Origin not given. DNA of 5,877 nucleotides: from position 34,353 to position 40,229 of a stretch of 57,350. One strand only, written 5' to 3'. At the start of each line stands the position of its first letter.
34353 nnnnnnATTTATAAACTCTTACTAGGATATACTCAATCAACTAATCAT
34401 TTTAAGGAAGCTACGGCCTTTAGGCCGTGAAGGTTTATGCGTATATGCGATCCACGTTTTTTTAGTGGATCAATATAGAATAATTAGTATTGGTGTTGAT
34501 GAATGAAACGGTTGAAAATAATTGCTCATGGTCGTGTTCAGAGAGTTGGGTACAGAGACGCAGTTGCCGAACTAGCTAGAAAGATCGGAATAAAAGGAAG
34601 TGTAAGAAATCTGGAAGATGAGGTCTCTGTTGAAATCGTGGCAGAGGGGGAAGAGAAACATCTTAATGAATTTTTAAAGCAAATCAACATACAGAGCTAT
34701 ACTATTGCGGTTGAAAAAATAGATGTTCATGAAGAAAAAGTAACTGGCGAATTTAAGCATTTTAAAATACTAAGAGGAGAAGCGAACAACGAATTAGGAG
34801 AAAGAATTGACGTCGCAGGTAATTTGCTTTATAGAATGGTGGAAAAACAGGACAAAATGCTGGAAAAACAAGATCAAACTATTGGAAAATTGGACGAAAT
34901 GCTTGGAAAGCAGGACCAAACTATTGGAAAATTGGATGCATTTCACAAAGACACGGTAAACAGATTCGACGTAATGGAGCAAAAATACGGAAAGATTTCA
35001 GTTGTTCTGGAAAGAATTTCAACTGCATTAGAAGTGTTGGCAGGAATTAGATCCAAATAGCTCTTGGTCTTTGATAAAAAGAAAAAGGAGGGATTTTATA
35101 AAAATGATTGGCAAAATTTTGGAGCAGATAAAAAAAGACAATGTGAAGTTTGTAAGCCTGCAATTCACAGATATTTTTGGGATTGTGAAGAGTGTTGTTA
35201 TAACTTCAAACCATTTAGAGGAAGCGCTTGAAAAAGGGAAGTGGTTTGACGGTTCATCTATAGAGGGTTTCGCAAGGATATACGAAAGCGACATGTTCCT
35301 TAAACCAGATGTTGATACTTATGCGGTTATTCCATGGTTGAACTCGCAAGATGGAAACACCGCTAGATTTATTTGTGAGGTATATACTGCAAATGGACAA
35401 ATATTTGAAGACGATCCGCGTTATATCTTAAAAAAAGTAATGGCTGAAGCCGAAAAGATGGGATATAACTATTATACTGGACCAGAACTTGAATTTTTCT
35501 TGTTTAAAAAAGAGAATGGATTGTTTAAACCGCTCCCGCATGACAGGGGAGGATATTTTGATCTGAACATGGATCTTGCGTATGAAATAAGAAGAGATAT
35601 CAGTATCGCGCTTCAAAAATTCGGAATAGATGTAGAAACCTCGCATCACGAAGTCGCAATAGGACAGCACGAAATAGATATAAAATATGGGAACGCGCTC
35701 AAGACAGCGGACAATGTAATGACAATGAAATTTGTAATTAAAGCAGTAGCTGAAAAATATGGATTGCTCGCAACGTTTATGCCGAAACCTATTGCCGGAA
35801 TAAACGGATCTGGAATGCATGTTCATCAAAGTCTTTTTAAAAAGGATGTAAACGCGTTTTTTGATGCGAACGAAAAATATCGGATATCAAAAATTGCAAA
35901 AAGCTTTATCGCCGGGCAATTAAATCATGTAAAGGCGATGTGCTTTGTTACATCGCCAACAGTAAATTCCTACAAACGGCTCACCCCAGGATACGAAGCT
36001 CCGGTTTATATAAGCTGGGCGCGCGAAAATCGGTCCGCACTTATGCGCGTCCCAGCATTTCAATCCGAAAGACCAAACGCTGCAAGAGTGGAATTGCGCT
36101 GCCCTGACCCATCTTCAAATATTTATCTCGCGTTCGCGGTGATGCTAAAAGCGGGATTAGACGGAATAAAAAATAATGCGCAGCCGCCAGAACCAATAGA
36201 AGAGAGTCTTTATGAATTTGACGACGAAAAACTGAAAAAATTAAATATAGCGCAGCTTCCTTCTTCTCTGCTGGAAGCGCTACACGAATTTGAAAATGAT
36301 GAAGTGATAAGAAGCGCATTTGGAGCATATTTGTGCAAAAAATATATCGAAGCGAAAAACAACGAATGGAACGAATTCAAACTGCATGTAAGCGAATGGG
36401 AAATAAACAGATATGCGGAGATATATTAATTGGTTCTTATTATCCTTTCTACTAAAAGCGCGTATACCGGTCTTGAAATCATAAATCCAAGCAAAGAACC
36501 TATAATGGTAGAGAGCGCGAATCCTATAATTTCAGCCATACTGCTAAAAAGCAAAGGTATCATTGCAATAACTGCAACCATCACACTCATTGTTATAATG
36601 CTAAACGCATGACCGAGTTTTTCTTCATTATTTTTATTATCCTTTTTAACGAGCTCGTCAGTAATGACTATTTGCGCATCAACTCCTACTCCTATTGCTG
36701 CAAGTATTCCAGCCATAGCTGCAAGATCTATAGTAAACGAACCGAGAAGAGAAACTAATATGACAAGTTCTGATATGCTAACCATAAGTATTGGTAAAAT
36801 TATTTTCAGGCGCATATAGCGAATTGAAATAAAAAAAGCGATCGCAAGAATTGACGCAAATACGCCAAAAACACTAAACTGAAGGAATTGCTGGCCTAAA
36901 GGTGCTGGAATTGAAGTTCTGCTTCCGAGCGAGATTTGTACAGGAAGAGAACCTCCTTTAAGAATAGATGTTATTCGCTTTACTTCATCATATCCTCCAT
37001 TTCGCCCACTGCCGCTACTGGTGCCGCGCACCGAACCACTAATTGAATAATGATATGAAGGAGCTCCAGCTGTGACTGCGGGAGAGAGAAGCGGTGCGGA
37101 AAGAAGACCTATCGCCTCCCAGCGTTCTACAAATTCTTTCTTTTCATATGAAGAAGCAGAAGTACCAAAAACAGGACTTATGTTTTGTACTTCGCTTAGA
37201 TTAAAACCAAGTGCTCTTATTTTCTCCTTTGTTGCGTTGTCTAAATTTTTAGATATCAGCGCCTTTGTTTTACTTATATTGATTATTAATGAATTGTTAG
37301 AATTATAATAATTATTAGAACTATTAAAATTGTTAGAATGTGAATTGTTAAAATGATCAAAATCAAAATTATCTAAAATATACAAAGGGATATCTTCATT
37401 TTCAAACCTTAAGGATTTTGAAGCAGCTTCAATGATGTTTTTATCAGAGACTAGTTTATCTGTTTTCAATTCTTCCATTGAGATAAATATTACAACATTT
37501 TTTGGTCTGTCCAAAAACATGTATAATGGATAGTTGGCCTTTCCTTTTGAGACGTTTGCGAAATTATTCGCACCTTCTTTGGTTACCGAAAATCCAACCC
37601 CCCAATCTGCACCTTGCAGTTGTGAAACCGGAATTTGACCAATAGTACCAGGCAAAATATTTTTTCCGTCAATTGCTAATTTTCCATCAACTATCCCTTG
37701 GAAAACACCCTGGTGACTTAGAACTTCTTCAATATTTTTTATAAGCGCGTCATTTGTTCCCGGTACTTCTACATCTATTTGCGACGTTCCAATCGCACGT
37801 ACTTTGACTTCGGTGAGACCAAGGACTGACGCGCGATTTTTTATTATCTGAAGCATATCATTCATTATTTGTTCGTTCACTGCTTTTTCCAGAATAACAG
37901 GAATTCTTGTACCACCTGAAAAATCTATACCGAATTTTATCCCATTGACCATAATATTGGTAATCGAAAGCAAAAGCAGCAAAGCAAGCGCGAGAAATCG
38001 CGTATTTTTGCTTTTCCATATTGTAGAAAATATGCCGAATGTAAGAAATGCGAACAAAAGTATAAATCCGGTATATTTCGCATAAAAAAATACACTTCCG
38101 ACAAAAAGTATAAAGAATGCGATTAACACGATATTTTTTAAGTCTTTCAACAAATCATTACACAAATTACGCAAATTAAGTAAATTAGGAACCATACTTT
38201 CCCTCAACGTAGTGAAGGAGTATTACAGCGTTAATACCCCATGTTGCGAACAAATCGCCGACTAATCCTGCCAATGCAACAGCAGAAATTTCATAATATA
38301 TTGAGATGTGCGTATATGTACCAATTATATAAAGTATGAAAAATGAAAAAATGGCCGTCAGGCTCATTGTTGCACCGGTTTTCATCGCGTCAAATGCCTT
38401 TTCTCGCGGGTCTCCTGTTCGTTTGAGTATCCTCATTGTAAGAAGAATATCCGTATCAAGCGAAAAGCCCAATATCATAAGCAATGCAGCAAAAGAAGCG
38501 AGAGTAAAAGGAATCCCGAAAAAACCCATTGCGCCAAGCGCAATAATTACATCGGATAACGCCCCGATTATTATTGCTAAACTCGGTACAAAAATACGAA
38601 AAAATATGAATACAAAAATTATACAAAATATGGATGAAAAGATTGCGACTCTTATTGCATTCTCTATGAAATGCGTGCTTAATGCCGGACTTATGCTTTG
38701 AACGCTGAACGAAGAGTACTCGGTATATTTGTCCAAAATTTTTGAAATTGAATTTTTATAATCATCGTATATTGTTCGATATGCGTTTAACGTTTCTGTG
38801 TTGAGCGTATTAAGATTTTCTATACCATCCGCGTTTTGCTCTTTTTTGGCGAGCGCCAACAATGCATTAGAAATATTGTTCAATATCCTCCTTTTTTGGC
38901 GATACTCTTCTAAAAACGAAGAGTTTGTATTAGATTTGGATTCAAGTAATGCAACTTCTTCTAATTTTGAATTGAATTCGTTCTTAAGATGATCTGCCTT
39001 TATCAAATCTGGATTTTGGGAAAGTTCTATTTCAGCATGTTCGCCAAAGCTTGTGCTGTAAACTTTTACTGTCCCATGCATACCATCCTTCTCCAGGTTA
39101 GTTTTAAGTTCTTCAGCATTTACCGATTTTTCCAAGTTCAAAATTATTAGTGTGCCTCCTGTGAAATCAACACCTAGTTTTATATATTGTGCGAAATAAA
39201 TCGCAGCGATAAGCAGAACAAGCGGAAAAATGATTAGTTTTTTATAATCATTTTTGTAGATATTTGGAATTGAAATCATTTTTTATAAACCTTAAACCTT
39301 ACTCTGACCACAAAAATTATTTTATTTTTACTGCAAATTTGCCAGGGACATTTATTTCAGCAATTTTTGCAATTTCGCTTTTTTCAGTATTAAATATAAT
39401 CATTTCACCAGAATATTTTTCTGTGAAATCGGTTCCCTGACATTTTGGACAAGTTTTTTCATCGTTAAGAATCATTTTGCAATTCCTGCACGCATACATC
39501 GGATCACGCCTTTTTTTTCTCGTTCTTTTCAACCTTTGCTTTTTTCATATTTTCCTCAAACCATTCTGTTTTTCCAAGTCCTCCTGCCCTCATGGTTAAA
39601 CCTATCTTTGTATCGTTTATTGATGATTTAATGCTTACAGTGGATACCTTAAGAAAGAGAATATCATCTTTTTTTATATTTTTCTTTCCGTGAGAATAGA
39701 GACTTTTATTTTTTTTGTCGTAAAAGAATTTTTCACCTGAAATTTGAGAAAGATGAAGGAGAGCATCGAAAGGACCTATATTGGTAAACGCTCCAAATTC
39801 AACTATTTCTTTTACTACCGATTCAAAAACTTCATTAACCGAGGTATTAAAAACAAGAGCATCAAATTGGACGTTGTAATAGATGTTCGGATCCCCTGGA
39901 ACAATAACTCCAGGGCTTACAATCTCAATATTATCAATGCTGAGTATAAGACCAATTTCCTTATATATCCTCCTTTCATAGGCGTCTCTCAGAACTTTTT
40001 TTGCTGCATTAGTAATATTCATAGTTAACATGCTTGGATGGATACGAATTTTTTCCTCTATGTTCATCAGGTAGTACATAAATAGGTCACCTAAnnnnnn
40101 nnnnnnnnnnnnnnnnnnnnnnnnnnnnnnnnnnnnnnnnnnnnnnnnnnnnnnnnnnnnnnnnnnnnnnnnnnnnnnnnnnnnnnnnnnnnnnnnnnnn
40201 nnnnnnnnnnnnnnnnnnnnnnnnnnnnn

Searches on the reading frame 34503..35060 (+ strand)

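Call 55: search_protein_families(library=pfam, max_evalue=0.00001, proteins=[window:34503-35060:+])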
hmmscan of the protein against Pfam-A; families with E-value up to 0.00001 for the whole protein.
window:34503-35060:+ (185 aa): 1 family
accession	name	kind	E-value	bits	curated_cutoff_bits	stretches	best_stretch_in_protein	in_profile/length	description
PF00708.24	Acylphosphatase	-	4.3e-21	75.4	22.5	1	5-89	2-85/85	Acylphosphatase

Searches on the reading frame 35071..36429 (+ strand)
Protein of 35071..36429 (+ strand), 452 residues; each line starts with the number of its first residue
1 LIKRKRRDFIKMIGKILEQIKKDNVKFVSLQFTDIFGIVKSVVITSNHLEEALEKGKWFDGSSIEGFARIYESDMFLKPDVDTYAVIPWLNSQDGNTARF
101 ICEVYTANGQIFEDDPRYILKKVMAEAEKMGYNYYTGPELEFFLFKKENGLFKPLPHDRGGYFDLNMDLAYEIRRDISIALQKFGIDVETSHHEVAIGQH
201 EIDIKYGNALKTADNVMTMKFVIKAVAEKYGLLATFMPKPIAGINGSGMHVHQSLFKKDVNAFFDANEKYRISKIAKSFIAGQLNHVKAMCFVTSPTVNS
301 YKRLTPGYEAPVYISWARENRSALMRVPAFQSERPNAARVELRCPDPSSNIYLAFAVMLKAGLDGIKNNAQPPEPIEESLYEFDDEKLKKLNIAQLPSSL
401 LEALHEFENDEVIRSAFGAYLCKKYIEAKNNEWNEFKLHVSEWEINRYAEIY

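Call 55: search_protein_families(library=pfam, max_evalue=0.00001, proteins=[window:35071-36429:+])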
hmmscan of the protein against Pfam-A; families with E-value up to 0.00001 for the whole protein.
window:35071-36429:+ (452 aa): 2 families
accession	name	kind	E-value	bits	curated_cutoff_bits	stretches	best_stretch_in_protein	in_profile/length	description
PF00120.29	Gln-synt_C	-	8.8e-129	429.9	24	1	114-448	2-344/344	Glutamine synthetase, catalytic domain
PF03951.24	Gln-synt_N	-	3.2e-30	104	33.4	1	24-106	1-81/82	Glutamine synthetase, beta-Grasp domain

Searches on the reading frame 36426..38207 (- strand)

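Call 55: search_protein_families(library=pfam, max_evalue=0.00001, proteins=[window:36426-38207:-])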
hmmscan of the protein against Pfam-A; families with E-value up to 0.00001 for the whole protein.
window:36426-38207:- (593 aa): 1 family
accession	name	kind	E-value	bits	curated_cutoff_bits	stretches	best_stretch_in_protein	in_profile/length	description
PF02355.23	SecD_SecF_C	-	1.1e-07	31.9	20.5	1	428-576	16-173/189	Protein export membrane protein SecD/SecF, C-terminal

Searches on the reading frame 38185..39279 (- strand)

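Call 56: search_protein_families(library=pfam, max_evalue=0.00001, proteins=[window:38185-39279:-])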
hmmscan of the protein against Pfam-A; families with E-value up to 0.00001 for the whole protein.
window:38185-39279:- (364 aa): 1 family
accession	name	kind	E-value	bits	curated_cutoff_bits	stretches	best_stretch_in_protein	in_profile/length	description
PF02355.23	SecD_SecF_C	-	1.4e-23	83.7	20.5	1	185-358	9-187/189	Protein export membrane protein SecD/SecF, C-terminal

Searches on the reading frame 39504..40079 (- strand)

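Call 56: search_protein_families(library=pfam, max_evalue=0.00001, proteins=[window:39504-40079:-])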
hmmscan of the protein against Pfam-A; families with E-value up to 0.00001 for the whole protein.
window:39504-40079:- (191 aa): 2 families
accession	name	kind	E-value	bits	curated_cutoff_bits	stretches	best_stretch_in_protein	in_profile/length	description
PF03876.22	SHS2_Rpb7-N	-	2e-13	50.7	24.8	1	8-64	1-57/57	SHS2 domain found in N terminus of Rpb7p/Rpc25p/MJ0397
PF00575.29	S1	-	8.6e-08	32.9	22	1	81-148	4-62/74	S1 RNA binding domain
